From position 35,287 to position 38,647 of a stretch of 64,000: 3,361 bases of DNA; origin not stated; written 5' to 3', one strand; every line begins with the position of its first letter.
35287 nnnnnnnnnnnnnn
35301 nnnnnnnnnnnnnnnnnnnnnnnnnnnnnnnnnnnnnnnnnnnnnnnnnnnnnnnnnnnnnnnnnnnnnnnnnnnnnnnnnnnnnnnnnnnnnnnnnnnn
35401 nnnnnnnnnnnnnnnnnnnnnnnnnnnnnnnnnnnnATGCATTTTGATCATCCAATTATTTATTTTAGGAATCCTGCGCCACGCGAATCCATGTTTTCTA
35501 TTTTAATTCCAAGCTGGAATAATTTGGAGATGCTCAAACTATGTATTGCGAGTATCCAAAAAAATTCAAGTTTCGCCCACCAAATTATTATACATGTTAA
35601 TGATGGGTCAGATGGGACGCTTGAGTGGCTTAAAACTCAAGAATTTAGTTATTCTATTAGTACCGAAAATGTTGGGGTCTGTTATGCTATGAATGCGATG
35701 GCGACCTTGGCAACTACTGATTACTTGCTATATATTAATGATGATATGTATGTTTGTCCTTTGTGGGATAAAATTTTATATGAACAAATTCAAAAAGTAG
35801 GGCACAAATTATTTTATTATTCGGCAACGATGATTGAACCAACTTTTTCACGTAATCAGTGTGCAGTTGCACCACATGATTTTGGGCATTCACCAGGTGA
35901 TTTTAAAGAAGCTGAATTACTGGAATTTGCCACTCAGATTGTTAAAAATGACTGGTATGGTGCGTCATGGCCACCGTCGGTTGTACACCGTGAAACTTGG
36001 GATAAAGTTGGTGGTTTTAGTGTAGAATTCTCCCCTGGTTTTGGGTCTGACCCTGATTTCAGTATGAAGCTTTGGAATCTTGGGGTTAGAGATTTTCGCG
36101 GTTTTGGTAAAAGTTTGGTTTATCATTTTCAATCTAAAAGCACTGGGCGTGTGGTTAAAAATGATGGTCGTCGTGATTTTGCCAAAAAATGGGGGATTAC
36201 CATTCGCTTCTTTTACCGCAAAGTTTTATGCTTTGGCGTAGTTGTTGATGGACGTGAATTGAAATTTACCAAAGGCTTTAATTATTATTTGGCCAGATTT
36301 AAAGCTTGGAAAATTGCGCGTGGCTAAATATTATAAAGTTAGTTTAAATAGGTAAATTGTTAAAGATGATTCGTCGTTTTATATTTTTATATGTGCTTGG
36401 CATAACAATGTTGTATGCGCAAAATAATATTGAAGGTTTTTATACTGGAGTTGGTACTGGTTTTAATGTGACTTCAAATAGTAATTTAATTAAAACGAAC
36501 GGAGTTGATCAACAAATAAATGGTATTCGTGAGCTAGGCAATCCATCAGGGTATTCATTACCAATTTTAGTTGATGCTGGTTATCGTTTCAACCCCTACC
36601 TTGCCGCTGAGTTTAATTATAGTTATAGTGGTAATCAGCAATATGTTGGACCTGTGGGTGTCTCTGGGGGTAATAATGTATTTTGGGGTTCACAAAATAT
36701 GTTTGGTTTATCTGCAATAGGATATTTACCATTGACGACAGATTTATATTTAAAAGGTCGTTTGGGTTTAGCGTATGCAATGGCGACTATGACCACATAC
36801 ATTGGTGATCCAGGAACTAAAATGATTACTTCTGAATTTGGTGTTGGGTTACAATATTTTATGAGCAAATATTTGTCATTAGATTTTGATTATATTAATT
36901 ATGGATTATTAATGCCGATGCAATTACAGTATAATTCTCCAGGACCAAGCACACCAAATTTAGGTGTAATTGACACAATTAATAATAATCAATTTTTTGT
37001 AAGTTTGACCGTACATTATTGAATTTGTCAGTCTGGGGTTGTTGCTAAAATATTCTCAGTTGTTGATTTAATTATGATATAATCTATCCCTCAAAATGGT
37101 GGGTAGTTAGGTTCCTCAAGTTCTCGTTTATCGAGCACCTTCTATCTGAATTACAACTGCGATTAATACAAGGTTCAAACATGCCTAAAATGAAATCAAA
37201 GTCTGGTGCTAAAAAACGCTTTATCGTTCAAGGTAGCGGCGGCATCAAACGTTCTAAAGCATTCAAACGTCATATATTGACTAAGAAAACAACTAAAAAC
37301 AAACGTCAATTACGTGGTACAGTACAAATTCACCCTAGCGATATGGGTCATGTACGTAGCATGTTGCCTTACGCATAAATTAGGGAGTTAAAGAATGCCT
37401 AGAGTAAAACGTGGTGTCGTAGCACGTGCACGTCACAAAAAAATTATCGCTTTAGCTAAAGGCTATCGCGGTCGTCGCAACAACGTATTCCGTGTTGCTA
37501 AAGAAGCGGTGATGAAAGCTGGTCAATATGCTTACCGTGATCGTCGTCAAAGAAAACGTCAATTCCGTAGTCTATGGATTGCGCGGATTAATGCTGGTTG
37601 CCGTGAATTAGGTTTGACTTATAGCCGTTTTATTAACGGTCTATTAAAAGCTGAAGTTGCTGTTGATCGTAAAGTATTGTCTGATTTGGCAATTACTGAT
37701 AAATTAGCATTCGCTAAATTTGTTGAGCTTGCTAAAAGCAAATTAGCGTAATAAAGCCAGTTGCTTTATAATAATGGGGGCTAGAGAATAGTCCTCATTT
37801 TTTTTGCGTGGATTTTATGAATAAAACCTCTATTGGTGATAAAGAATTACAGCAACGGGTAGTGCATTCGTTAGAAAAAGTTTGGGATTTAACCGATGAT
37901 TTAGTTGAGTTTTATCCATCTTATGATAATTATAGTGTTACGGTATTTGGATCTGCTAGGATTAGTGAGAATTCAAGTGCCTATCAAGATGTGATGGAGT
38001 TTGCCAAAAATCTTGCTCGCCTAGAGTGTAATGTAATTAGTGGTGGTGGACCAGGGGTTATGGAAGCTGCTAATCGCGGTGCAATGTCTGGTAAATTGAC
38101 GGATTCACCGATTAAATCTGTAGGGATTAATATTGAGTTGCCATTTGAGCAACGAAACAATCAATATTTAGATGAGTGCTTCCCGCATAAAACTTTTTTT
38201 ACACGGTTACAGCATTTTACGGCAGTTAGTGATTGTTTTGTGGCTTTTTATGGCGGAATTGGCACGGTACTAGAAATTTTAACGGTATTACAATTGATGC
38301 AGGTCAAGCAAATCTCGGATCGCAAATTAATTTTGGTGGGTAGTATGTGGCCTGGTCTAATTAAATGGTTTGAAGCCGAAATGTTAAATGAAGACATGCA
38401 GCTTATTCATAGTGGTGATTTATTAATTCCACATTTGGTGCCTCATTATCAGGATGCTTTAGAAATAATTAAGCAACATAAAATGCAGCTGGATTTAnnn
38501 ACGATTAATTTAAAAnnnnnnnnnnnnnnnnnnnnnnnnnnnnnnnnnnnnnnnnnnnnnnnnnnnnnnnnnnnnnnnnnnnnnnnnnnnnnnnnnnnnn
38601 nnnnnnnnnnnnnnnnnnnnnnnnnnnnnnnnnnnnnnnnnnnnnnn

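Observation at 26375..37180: Conserved thrS-infC-rpmI-rplT operon broken: infC heads a 10-kb LPS core/ligase/modification unit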

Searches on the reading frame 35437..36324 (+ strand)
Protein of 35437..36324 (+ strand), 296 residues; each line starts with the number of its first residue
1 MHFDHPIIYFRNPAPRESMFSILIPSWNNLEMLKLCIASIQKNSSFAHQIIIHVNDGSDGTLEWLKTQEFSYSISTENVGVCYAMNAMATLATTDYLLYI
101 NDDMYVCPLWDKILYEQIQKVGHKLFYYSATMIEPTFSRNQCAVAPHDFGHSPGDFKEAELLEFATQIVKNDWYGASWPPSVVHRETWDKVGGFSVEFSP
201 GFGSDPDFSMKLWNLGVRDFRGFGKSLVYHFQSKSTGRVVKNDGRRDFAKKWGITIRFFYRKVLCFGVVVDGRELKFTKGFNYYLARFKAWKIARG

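Call 5: search_protein_families(library=pfam, proteins=[window:35437-36324:+])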
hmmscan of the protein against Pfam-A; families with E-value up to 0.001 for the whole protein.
window:35437-36324:+ (296 aa): 1 family
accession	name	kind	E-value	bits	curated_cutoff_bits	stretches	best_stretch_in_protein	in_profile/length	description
PF00535.33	Glycos_transf_2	-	3.2e-14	53.6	23.3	1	21-133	1-118/168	Glycosyl transferase family 2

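Call 6: search_protein_families(library=ncbifam, proteins=[window:35437-36324:+])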
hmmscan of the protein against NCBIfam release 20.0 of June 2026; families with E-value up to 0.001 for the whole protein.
window:35437-36324:+ (296 aa): 7 families
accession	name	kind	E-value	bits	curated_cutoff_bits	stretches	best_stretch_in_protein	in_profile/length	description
TIGR04283.1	glyco_like_mftF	equivalog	2.8e-08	33.6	182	1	21-133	2-112/221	TIGR04283 family arsenosugar biosynthesis glycosyltransferase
NF041875.1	EPS_EpsD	equivalog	1.7e-07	31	370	1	21-108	2-94/325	exopolysaccharide biosynthesis glycosyltransferase EpsD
NF007482.0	PRK10073.1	equivalog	6.6e-07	28.6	423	1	17-109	5-101/334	glycosyltransferase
TIGR03965.1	mycofact_glyco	equivalog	5.7e-06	25.4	280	1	15-156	71-213/467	mycofactocin biosynthesis glycosyltransferase MftF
TIGR03937.1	PgaC_IcaA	equivalog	7.2e-06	25.2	422.3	1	16-105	43-137/407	poly-beta-1,6-N-acetyl-D-glucosamine synthase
NF047683.1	TeichurnBiosyTuaG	equivalog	0.00022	21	400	1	17-105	5-99/252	teichuronic acid biosynthesis protein TuaG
NF007453.0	PRK10018.1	equivalog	0.00058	19.6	382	1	18-133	6-126/280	colanic acid biosynthesis glycosyltransferase WcaA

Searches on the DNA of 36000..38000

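Call 72: search_with_rna_model(model_id=R2, source=window, start=36000, end=38000, filters=off, max_evalue=10, show_alignments=2)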
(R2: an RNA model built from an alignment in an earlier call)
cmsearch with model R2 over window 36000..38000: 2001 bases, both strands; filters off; matches with E-value up to 10: 8.
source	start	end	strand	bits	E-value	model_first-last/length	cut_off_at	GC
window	37500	37550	+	11.6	0.033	1-57/57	no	0.45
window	37109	37140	+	3.4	3.8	15-46/57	no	0.47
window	36387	36406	+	3.4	4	1-57/57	no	0.35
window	36514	36549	+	2.6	6.3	1-57/57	no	0.39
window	36203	36213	-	2.2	8.1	1-57/57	no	0.36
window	37971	37987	+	2.2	8.1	1-57/57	no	0.35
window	37166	37178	+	2.1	8.2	1-57/57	no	0.31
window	36439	36463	-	1.9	9.3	1-57/57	no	0.36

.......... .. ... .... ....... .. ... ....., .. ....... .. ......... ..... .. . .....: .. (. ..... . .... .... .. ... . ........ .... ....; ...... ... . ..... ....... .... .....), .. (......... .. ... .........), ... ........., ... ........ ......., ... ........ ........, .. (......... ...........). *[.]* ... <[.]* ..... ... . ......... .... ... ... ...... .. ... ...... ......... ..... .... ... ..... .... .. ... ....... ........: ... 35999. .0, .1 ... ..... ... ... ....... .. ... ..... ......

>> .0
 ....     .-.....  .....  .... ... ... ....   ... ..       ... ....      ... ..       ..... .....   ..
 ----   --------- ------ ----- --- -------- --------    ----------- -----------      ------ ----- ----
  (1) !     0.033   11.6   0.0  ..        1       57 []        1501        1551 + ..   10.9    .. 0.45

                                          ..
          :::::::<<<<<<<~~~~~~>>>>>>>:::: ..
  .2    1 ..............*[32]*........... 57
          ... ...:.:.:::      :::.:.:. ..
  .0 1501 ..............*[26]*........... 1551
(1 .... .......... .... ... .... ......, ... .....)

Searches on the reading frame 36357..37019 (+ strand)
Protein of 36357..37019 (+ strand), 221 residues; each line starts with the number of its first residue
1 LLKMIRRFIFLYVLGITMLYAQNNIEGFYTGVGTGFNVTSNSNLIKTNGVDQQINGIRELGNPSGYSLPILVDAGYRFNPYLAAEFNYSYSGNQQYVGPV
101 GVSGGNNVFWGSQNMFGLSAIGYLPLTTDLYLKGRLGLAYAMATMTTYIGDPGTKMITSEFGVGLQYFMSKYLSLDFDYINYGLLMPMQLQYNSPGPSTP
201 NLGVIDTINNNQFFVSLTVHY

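Call 50: search_protein_families(library=pfam, proteins=[window:36357-37019:+], max_evalue=0.01)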
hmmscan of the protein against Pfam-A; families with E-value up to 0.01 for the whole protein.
window:36357-37019:+ (221 aa): 2 families
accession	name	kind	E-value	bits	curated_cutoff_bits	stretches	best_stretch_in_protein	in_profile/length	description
PF13505.12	OMP_b-brl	-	7.2e-10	39.7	28.7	1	13-185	6-156/175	Outer membrane protein beta-barrel domain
PF01389.23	OmpA_membrane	-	1.9e-07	31.4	21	1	27-180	5-147/180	OmpA-like transmembrane domain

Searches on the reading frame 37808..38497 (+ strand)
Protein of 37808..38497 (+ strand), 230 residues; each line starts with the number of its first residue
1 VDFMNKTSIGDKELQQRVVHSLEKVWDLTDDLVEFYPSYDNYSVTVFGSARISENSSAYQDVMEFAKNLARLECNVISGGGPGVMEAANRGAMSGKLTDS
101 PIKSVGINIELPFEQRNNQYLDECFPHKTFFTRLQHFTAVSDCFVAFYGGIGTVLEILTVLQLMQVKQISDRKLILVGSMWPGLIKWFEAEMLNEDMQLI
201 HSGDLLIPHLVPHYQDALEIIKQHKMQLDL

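Call 50: search_protein_families(library=pfam, proteins=[window:37808-38497:+], max_evalue=0.01)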
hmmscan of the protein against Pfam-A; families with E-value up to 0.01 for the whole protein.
window:37808-38497:+ (230 aa): 3 families
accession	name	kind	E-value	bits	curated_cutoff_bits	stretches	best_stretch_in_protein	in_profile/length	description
PF03641.19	Lysine_decarbox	-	4e-17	63.1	27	1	85-218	1-128/131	Possible lysine decarboxylase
PF18306.6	LDcluster4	-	3.5e-10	40.1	26.3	1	42-162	2-115/151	SLOG cluster4 family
PF02481.21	DNA_processg_A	-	0.00072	19.2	29.6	1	42-117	45-118/212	DNA recombination-mediator protein A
